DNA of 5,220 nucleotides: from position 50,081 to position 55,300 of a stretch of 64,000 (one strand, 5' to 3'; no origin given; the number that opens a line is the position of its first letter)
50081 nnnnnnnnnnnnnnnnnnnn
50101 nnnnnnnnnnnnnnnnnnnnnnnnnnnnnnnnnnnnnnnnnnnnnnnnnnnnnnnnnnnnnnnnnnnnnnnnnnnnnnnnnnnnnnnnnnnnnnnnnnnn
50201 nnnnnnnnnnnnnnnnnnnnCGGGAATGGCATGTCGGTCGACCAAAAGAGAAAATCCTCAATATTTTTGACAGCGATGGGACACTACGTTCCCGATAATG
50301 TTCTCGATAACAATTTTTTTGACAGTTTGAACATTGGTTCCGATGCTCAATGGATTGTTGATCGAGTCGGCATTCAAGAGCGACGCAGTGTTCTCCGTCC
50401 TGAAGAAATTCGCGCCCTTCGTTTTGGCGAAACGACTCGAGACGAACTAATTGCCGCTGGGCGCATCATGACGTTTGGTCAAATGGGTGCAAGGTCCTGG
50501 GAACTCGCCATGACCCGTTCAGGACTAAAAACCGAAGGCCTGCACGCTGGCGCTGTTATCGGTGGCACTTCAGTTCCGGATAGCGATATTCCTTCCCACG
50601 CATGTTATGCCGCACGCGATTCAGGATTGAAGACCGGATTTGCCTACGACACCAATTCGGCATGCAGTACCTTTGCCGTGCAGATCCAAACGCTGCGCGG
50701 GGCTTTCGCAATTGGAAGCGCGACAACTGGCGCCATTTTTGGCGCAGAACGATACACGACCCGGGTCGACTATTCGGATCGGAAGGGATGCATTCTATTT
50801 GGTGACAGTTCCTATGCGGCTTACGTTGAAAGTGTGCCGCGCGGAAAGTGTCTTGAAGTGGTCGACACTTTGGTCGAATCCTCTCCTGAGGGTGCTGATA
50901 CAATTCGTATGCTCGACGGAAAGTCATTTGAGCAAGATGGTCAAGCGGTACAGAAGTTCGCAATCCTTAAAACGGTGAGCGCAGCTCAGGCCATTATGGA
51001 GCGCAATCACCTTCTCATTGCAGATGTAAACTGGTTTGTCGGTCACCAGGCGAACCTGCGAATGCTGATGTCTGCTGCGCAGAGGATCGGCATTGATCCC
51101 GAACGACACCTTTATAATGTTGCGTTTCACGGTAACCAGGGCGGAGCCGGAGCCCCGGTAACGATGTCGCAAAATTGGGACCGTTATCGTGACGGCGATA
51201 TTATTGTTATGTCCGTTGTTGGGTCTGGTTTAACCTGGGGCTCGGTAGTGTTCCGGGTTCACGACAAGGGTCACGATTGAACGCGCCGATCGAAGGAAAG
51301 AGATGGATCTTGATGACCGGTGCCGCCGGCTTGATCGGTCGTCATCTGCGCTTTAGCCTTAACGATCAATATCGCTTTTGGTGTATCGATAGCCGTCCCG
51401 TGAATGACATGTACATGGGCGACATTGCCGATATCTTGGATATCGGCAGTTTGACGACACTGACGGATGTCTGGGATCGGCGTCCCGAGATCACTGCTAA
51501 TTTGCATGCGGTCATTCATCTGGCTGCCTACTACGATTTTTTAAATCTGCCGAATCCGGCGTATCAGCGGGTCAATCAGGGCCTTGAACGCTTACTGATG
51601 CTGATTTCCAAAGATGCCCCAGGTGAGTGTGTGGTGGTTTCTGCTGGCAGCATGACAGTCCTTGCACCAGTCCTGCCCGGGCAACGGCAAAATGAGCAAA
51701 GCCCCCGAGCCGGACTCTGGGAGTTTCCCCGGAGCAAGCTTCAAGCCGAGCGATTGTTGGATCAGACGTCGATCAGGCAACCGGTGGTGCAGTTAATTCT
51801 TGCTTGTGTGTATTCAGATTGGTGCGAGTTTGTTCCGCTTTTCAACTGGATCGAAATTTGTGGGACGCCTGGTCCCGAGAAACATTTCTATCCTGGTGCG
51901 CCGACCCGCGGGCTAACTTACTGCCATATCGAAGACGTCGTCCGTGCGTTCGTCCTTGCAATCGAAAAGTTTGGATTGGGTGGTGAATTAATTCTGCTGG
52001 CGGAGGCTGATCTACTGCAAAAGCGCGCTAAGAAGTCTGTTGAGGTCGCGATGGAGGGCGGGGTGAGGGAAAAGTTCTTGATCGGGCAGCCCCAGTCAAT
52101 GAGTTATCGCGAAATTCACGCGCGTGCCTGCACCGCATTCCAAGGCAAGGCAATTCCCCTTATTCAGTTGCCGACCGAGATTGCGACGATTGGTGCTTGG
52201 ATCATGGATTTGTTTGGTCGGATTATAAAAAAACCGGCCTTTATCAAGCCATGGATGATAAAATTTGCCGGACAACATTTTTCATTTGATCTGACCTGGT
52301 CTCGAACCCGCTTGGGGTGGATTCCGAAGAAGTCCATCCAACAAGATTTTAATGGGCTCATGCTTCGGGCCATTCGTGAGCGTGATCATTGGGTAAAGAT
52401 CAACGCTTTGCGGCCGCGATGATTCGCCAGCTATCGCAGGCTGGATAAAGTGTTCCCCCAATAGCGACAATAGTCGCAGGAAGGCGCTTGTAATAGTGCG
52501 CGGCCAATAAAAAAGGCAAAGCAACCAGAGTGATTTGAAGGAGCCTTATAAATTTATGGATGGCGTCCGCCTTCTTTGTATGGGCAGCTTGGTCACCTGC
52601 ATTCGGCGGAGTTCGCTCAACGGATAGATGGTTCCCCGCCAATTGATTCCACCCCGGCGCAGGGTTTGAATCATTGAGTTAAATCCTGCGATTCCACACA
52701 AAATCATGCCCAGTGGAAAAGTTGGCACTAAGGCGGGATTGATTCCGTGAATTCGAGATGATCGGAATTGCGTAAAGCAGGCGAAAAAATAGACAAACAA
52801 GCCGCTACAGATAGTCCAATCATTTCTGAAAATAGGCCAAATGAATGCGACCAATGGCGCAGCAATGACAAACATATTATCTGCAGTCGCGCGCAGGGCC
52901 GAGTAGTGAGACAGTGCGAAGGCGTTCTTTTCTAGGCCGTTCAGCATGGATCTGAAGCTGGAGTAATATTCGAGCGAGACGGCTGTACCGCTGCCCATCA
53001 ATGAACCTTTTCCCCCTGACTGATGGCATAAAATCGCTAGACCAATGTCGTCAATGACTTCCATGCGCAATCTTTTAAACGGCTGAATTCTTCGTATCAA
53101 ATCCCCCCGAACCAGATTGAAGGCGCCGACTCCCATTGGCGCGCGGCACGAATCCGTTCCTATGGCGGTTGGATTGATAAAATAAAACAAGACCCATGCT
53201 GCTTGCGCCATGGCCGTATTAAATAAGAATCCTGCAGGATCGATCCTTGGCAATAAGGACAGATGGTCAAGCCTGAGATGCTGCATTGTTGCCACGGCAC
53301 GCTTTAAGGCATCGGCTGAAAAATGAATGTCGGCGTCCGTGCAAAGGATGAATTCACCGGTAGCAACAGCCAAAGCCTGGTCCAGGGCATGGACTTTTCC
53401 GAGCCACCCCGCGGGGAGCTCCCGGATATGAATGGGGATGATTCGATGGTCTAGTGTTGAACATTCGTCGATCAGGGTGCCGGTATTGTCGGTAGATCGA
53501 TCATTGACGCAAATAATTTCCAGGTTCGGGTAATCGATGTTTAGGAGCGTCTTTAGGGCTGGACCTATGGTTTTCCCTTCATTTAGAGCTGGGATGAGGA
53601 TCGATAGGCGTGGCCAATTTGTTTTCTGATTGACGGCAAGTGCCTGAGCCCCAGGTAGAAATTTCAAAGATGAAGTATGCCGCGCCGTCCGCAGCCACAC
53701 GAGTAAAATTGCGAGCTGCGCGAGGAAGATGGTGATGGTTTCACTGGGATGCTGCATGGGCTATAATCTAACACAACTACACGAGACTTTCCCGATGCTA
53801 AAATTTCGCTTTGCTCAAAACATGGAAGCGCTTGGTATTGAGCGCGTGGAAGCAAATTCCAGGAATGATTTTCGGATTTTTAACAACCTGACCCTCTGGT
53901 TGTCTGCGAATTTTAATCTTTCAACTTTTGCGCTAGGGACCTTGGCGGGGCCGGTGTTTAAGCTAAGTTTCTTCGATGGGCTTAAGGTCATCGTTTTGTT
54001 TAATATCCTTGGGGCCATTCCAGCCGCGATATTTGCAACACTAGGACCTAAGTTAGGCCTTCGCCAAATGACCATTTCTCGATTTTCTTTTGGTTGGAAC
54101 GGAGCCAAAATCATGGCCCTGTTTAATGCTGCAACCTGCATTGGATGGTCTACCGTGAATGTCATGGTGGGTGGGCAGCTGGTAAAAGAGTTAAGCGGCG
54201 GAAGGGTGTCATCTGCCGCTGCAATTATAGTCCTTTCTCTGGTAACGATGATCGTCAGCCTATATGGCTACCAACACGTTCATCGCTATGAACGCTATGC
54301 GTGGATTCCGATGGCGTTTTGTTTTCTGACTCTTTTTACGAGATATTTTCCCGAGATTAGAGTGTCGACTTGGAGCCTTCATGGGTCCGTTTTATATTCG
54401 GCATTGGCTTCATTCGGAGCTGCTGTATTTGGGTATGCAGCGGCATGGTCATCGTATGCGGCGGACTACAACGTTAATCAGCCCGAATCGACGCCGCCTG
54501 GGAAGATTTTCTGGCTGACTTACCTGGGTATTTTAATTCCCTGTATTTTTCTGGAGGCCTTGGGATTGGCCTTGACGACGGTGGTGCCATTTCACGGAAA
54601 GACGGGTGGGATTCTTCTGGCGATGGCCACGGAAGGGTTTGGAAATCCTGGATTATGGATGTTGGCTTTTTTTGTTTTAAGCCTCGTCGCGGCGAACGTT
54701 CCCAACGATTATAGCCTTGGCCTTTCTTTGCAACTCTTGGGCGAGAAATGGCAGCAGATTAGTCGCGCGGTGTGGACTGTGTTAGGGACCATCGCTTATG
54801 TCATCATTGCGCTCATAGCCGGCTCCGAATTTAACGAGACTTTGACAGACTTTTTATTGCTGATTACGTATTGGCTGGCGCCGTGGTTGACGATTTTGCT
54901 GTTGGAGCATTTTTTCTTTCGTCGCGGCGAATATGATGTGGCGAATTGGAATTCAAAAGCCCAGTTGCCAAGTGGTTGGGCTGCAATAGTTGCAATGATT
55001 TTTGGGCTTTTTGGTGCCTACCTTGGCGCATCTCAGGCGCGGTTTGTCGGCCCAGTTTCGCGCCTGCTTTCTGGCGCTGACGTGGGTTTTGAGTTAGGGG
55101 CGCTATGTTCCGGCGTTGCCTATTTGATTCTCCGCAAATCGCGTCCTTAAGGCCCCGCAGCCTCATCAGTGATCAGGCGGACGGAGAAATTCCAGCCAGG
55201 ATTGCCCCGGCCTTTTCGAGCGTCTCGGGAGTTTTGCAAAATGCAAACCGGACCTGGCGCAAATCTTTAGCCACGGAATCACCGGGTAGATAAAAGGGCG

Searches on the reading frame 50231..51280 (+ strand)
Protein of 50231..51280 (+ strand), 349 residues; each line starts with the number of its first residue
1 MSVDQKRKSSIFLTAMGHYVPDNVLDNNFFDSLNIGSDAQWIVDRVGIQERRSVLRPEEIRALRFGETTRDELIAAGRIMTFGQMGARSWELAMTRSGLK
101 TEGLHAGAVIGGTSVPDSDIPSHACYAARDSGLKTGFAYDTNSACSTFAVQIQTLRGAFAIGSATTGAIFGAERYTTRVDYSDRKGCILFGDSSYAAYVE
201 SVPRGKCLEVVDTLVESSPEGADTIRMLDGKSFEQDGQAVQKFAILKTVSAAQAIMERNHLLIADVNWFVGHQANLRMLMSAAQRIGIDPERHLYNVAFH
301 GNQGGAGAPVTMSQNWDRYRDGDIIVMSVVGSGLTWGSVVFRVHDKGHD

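Call 3: search_protein_families(library=pfam, proteins=[window:50231-51280:+], max_evalue=0.01)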
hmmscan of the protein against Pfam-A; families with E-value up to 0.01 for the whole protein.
window:50231-51280:+ (349 aa): 2 families
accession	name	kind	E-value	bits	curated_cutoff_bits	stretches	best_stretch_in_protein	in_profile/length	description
PF08541.16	ACP_syn_III_C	-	1.3e-22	80.2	26.6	1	256-342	1-89/90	3-Oxoacyl-[acyl-carrier-protein (ACP)] synthase III C terminal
PF08545.16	ACP_syn_III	-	7.7e-12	45.4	24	1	139-202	1-64/80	3-Oxoacyl-[acyl-carrier-protein (ACP)] synthase III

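Call 87: search_protein_families(library=ncbifam, proteins=[window:50231-51280:+], max_evalue=0.00001)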
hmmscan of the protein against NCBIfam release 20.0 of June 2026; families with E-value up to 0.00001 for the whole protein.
window:50231-51280:+ (349 aa): 11 families
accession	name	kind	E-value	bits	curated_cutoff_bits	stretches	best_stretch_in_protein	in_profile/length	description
NF006829.0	PRK09352.1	subfamily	1.9e-57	194.7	249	2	81-343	52-321/322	beta-ketoacyl-ACP synthase 3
TIGR00747.1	fabH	subfamily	4.3e-45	154.2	292.1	1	13-342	5-321/322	beta-ketoacyl-ACP synthase III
NF004623.0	PRK05963.1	equivalog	3e-32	112.2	437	1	9-343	4-328/328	beta-ketoacyl-ACP synthase III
NF005703.0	PRK07515.1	equivalog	2.3e-21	76.1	304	1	38-342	54-371/373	beta-ketoacyl-ACP synthase III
NF005541.0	PRK07204.1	equivalog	2e-18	66.8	402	1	81-341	51-327/329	beta-ketoacyl-ACP synthase III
NF003274.0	PRK04262.1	equivalog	6.6e-13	48.4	244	1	87-345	56-310/347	hydroxymethylglutaryl-CoA synthase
NF006720.0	PRK09258.1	equivalog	6.1e-11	42.2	285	1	232-335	225-330/338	3-oxoacyl-ACP synthase III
TIGR00748.1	HMG_CoA_syn_Arc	equivalog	3.5e-07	29.8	353.35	1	247-345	209-309/345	hydroxymethylglutaryl-CoA synthase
NF053539.1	resorcinol_DarB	exception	8.2e-07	28.5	550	0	232-333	257-365/377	dialkylresorcinol biosynthesis protein DarB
NF005293.2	PRK06816.1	subfamily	1.2e-06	27.8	450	0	232-333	257-366/378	StlD/DarB family beta-ketosynthase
NF005308.0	PRK06840.1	equivalog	5.7e-06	25.6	315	0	81-197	52-170/339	3-oxoacyl-ACP synthase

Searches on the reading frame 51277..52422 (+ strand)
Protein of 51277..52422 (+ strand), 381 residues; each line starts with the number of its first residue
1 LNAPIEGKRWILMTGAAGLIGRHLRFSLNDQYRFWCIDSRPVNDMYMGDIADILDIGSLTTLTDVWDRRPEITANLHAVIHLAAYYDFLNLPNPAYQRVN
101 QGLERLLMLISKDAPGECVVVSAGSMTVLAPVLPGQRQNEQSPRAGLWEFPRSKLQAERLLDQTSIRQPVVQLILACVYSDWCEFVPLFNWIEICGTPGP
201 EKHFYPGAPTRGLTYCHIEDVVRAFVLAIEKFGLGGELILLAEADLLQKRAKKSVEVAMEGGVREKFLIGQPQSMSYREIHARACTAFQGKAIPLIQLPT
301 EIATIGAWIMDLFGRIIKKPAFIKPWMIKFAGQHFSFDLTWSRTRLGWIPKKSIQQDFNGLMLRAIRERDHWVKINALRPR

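Call 3: search_protein_families(library=pfam, proteins=[window:51277-52422:+], max_evalue=0.01)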
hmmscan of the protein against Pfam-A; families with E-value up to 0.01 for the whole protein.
window:51277-52422:+ (381 aa): 1 family
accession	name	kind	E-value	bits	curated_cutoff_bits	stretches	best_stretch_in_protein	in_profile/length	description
PF01370.27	Epimerase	-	8.3e-13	48.7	20.9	1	11-231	1-227/240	NAD dependent epimerase/dehydratase family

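Call 87: search_protein_families(library=ncbifam, proteins=[window:51277-52422:+], max_evalue=0.00001)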
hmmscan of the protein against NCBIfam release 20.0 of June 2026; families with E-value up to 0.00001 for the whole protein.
window:51277-52422:+ (381 aa): 1 family
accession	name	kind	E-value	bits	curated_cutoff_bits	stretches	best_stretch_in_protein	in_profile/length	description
TIGR03466.1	HpnA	hypoth_equivalog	7.3e-11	41.5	367.65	0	11-167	3-158/327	hopanoid-associated sugar epimerase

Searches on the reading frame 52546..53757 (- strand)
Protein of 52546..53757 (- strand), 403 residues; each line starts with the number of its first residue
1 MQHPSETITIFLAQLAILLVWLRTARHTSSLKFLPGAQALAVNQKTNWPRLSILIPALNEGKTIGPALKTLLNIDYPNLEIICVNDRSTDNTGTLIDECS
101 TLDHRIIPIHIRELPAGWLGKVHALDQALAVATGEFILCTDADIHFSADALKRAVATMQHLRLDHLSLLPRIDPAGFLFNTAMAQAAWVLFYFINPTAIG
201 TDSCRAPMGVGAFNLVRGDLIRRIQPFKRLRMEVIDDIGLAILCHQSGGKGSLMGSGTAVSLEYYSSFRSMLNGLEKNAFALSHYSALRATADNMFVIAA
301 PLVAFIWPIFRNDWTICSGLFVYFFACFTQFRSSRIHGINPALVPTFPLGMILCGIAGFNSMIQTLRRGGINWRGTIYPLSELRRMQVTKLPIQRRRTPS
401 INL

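Call 62: search_protein_families(library=pfam, proteins=[window:52546-53757:-], max_evalue=0.001)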
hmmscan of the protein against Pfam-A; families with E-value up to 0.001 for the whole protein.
window:52546-53757:- (403 aa): 4 families
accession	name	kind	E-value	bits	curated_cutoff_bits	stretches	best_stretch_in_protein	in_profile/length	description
PF00535.33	Glycos_transf_2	-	1.7e-24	87.1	23.3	1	52-172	1-117/168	Glycosyl transferase family 2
PF13641.12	Glyco_tranf_2_3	-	6.3e-08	33.4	27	1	49-164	1-117/230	Glycosyltransferase like family 2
PF13506.12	Glyco_transf_21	-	2.8e-07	30.6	21.7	1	117-256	14-149/174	Glycosyl transferase family 21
PF10111.15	Glyco_tranf_2_2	-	0.00058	19.9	27.3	0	55-163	4-111/276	Glycosyltransferase like family 2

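Call 87: search_protein_families(library=ncbifam, proteins=[window:52546-53757:-], max_evalue=0.00001)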
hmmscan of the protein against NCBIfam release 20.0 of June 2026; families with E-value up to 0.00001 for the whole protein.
window:52546-53757:- (403 aa): 12 families
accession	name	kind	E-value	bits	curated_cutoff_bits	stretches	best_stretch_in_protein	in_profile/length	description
TIGR03469.1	HpnB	hypoth_equivalog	3.7e-41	141.4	379.25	1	34-379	29-385/386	hopene-associated glycosyltransferase HpnB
TIGR03937.1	PgaC_IcaA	equivalog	4.3e-21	75.3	422.3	1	42-159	38-151/407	poly-beta-1,6-N-acetyl-D-glucosamine synthase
NF045692.1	OglycostaseCruG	equivalog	2.6e-19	69.4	600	1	42-265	34-259/386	2'-O-glycosyltransferase CruG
NF047683.1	TeichurnBiosyTuaG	equivalog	2.8e-11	43.5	400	1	48-160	5-113/252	teichuronic acid biosynthesis protein TuaG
NF050050.1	ProtGlycPglI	equivalog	5.8e-09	35.7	500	1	49-157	2-107/306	GalNAc(5)-diNAcBac-PP-undecaprenol beta-1,3-glucosyltransferase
TIGR03111.1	glyc2_xrt_Gpos1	hypoth_equivalog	6.4e-09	35.1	363.95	1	43-157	43-155/439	TIGR03111 family XrtG-associated glycosyltransferase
NF007482.0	PRK10073.1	equivalog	1.2e-08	34.3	423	1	47-153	4-105/334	glycosyltransferase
TIGR03472.1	HpnI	equivalog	1.6e-08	33.8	310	1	33-254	25-245/373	bacteriohopanetetrol glucosamine biosynthesis glycosyltransferase HpnI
TIGR04283.1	glyco_like_mftF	equivalog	5.2e-08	32.8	182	1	51-160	1-99/221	TIGR04283 family arsenosugar biosynthesis glycosyltransferase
NF010496.0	PRK13915.1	equivalog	3.7e-07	29.5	262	1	45-145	28-128/307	glucosyl-3-phosphoglycerate synthase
NF041875.1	EPS_EpsD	equivalog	3.3e-06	26.7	370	1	51-159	1-105/325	exopolysaccharide biosynthesis glycosyltransferase EpsD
TIGR04242.1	nodulat_NodC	equivalog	7.4e-06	25.2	550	0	14-160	13-158/395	chitooligosaccharide synthase NodC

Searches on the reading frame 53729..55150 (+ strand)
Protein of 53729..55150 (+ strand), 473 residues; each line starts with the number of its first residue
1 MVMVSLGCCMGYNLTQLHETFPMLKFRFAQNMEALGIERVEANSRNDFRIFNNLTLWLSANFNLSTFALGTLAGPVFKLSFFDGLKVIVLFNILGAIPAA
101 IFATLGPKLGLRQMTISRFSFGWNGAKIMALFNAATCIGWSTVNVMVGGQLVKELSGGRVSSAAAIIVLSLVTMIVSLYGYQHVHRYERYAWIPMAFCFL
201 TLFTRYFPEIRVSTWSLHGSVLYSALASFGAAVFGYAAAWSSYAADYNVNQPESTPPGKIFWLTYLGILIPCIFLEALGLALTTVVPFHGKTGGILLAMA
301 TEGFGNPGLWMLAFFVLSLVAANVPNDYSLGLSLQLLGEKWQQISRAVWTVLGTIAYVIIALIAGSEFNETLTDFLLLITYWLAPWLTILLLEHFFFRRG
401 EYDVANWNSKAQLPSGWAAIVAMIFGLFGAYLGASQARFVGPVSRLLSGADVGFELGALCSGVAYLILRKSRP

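Call 62: search_protein_families(library=pfam, proteins=[window:53729-55150:+], max_evalue=0.001)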
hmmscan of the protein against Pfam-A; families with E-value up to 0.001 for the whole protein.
window:53729-55150:+ (473 aa): 1 family
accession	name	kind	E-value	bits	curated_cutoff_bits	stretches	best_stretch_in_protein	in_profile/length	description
PF02133.21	Transp_cyt_pur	-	1.2e-35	123.6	23.5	1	44-450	5-433/440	Permease for cytosine/purines, uracil, thiamine, allantoin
